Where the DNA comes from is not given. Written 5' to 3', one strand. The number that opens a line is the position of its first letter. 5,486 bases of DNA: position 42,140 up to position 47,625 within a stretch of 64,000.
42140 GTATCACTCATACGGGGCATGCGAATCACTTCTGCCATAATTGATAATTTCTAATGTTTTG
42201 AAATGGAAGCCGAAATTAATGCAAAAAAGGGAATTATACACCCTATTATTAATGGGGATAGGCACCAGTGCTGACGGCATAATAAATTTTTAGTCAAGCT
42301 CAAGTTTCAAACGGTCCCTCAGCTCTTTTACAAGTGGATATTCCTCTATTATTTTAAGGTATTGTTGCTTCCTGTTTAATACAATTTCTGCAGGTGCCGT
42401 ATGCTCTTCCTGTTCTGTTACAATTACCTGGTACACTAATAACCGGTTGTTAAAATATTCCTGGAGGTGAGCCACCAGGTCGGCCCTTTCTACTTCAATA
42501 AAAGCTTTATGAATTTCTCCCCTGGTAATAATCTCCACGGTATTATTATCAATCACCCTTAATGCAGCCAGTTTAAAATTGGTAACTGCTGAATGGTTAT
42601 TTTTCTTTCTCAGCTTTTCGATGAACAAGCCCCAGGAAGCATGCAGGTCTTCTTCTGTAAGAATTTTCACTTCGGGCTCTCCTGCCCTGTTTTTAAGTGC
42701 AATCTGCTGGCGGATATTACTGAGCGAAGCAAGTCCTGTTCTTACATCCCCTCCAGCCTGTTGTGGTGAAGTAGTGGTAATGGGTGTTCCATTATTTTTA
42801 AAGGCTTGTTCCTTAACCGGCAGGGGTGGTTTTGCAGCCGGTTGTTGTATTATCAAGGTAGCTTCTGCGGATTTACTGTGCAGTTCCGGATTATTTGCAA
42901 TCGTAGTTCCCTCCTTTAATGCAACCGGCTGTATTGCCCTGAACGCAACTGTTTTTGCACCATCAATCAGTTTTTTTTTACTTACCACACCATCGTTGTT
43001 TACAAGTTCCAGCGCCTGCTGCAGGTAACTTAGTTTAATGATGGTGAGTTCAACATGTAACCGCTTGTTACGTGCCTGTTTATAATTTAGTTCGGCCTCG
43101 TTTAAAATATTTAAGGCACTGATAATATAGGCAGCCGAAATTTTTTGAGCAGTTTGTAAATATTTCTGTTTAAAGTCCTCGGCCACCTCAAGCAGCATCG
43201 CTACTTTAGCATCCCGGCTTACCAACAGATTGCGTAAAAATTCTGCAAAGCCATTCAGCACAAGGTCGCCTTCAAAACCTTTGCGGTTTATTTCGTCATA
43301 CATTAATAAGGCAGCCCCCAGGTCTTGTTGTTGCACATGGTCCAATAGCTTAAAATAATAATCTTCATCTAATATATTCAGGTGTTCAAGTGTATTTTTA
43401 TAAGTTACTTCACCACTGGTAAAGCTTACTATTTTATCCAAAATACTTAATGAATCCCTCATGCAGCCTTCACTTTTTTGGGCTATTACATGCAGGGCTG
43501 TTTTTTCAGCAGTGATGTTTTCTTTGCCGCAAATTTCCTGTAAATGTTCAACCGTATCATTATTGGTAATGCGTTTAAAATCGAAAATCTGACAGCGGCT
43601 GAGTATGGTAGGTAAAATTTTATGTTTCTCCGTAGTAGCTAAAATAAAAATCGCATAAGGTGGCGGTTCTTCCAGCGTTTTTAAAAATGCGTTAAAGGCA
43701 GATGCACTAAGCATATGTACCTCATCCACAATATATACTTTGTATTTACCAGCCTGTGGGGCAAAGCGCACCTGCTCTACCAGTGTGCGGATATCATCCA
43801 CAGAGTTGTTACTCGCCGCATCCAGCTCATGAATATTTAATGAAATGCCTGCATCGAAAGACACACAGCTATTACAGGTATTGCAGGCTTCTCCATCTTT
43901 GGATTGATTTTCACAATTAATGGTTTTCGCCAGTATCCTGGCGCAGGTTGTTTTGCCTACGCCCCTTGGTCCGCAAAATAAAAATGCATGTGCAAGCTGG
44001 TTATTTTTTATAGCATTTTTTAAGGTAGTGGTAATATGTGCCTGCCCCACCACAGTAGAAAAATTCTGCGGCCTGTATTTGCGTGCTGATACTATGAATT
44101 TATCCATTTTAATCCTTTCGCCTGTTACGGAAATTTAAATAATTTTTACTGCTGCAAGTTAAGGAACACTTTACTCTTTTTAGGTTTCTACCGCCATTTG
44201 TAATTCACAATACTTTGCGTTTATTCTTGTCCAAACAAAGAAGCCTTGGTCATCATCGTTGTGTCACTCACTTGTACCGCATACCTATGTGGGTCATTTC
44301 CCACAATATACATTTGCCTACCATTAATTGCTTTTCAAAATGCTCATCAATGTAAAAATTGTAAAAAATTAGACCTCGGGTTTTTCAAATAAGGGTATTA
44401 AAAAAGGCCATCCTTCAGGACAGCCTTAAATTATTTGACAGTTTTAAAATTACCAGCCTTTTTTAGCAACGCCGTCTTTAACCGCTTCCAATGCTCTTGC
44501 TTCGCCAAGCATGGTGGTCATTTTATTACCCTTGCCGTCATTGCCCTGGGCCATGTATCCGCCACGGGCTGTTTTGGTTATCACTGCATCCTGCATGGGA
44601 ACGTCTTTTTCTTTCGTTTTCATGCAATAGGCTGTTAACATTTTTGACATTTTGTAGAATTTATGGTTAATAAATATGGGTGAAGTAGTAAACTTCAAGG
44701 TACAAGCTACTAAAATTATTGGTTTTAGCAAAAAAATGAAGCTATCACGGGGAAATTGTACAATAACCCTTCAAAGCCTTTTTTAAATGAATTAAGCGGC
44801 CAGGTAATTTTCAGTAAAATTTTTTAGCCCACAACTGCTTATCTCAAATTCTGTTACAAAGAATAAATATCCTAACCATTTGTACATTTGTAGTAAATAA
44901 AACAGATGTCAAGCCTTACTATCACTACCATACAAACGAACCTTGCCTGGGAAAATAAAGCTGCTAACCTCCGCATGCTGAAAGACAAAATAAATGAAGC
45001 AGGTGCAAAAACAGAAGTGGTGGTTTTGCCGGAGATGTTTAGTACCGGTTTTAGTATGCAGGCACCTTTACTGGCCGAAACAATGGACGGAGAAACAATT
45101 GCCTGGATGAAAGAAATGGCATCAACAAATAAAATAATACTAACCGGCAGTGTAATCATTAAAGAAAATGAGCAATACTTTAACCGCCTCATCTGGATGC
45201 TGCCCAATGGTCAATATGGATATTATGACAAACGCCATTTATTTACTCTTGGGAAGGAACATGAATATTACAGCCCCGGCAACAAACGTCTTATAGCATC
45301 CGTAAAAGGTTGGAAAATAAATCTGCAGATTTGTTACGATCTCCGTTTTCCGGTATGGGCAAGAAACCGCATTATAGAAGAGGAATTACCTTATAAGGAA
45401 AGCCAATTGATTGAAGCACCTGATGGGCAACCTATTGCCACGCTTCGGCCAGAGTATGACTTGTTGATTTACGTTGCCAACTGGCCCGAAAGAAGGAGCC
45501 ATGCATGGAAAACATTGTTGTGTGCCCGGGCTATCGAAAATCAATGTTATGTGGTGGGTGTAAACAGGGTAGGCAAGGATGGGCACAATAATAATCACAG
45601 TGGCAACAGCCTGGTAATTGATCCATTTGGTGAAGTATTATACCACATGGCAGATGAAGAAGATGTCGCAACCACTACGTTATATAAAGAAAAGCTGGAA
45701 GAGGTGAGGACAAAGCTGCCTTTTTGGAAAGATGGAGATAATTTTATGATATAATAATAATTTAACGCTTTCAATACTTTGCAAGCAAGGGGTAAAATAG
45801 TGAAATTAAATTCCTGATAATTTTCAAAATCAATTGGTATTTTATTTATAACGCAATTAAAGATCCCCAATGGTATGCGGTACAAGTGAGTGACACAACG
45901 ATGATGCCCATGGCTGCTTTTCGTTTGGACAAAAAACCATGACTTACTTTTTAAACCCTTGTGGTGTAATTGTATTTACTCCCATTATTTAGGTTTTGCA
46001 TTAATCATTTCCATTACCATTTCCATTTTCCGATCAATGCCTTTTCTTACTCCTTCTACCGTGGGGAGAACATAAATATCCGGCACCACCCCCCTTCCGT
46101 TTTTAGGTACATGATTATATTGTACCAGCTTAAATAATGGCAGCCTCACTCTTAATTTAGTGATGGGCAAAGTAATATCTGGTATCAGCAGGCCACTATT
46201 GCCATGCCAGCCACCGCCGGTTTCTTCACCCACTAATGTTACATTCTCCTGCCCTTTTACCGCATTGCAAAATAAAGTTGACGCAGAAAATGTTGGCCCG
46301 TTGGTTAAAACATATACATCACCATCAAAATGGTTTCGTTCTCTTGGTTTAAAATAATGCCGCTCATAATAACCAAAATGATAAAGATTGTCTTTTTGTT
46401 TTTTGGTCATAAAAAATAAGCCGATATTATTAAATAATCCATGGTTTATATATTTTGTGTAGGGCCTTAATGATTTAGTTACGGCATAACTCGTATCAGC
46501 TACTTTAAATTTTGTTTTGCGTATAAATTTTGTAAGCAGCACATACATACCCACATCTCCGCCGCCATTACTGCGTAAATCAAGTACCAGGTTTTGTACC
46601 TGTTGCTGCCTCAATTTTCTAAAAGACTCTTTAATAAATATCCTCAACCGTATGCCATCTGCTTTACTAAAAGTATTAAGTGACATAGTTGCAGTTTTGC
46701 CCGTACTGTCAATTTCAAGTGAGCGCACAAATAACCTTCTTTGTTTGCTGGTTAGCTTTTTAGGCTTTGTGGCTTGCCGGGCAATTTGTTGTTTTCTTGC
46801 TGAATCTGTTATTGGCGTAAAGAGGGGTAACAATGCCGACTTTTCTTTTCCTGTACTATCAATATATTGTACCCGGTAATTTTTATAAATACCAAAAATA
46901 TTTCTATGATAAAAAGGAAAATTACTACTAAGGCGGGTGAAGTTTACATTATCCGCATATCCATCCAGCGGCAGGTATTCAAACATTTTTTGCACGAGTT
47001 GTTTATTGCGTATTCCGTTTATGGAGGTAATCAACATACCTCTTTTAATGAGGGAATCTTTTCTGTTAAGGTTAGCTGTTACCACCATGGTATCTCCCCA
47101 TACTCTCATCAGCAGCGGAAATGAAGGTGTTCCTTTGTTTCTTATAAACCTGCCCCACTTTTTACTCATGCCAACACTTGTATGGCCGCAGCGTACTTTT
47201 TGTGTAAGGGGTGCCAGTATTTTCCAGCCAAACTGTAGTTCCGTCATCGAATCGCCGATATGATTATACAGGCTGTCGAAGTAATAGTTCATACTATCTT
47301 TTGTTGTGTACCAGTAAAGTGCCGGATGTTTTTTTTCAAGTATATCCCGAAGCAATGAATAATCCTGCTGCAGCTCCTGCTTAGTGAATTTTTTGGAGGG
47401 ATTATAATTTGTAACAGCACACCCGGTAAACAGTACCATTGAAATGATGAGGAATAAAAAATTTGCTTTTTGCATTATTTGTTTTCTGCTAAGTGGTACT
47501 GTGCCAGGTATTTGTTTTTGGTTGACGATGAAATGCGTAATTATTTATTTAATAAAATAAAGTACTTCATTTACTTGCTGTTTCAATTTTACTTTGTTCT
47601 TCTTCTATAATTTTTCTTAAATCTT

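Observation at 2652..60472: Dense 18-copy intergenic REP-like family with a covarying dyad and a hairpin, possibly an HUH-recognised element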

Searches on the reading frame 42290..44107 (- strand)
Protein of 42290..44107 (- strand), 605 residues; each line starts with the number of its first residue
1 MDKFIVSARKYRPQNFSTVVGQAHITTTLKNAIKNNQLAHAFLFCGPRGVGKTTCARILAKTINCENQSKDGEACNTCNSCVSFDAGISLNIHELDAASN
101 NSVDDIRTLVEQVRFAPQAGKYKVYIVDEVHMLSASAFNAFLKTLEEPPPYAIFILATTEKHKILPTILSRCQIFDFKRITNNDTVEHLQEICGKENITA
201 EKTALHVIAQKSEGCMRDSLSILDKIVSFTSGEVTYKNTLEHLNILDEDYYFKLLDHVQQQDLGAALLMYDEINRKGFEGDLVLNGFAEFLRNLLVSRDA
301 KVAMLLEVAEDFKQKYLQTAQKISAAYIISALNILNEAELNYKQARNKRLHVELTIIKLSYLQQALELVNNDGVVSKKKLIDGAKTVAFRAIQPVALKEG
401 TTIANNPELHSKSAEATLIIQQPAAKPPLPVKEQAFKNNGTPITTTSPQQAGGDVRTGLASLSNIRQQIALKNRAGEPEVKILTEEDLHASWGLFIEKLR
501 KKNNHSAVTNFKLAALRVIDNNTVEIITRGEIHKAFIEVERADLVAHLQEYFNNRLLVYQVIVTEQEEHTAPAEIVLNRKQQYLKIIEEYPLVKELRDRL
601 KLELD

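Call 25: search_protein_families(library=pfam, proteins=[window:42290-44107:-])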
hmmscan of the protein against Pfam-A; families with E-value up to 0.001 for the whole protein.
window:42290-44107:- (605 aa): 11 families
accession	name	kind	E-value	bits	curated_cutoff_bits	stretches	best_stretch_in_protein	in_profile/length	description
PF13177.12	DNA_pol3_delta2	-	8.2e-48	162.9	27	1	22-180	2-160/161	DNA polymerase III, delta subunit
PF22608.2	DNAX_ATPase_lid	-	1.3e-12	47.7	27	1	186-232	3-49/49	DNA polymerase III clamp loader subunit, ATPase lid domain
PF00004.35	AAA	-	1.1e-11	45.8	21.2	1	43-174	2-125/131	ATPase family associated with various cellular activities (AAA)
PF12169.13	DNA_pol3_gamma3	-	1.1e-10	41.9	24.4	1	245-364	12-132/143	DNA polymerase III subunits gamma and tau domain III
PF05496.18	RuvB_N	-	4e-07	30.4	27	1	12-77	2-71/159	Holliday junction DNA helicase RuvB P-loop domain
PF13401.12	AAA_22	-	2.2e-06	28.5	27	1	42-146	8-109/130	AAA domain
PF21960.2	RCF1-5-like_lid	-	1e-05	25.8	27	1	189-222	3-37/43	RCF1/5-like, AAA+ ATPase lid domain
PF07728.20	AAA_5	-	0.00013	22.4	22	0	42-147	2-92/139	AAA domain (dynein-related subfamily)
PF03215.21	Rad17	-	0.00013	22.4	23.8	0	10-66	12-72/186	Rad17 P-loop domain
PF13604.12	AAA_30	-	0.00049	20.3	27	0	42-147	21-114/191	AAA domain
PF13479.12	AAA_24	-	0.00069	19.9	27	0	43-138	6-81/195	AAA domain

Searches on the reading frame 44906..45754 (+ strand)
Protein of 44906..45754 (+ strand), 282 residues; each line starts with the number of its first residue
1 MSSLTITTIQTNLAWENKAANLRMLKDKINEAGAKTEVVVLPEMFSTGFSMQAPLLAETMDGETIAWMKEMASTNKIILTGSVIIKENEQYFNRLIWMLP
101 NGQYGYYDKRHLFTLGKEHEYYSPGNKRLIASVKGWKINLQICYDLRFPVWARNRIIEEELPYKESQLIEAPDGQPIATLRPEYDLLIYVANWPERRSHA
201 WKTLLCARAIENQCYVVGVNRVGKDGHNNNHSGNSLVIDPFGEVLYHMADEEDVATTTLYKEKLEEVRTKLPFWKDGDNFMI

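Call 25: search_protein_families(library=pfam, proteins=[window:44906-45754:+])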
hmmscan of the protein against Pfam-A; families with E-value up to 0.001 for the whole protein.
window:44906-45754:+ (282 aa): 1 family
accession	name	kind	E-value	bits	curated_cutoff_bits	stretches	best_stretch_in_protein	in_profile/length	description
PF00795.27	CN_hydrolase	-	6.9e-37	127.6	23.2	1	6-268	2-255/256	Carbon-nitrogen hydrolase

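Call 66: find_homologous_proteins(query=window:44906-45754:+, max_evalue=1e-60)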
Query window:44906-45754:+ (282 aa): 7985 proteins with E <= 1e-60 among 8000 candidates; the best 120 are listed.
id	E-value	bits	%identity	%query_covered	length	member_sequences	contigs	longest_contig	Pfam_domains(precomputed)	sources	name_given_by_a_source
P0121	2.6e-191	652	100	100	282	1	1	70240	PF00795.28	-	-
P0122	8.8e-144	496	75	100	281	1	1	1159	PF00795.28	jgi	jgi:omega-amidase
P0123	1.1e-143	496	75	99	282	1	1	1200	PF00795.28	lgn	-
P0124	1.8e-142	492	75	100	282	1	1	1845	PF00795.28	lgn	-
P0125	2.3e-142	492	75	100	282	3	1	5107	PF00795.28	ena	-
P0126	5.7e-142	490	76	99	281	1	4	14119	PF00795.28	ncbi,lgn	-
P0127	2.0e-141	488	75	100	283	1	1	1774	PF00795.28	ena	-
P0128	2.5e-141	488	74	100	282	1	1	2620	PF00795.28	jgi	jgi:omega-amidase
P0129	2.7e-141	488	75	100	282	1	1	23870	PF00795.28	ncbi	ncbi:MAG: nitrilase family protein [Ferruginibacter sp.]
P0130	3.4e-141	488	74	100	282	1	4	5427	PF00795.28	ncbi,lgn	-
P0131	9.5e-141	486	75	99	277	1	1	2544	PF00795.28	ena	-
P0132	1.3e-140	486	74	100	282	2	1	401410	PF00795.28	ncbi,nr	ncbi:MAG: nitrilase family protein [Ferruginibacter sp.]|nr:nitrilase family protein [Ferruginibacte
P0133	1.6e-140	485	74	99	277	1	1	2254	PF00795.28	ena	-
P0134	2.1e-140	485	73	100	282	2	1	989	PF00795.28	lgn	-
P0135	3.6e-140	484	74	99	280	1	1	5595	PF00795.28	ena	-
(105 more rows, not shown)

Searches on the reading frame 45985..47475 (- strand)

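Call 25: search_protein_families(library=pfam, proteins=[window:45985-47475:-])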
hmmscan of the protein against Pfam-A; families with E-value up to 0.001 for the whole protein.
window:45985-47475:- (496 aa): 1 family
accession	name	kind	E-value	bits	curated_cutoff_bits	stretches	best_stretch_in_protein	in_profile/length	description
PF03572.23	Peptidase_S41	-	8.6e-22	77.9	24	1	263-469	4-165/165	Peptidase family S41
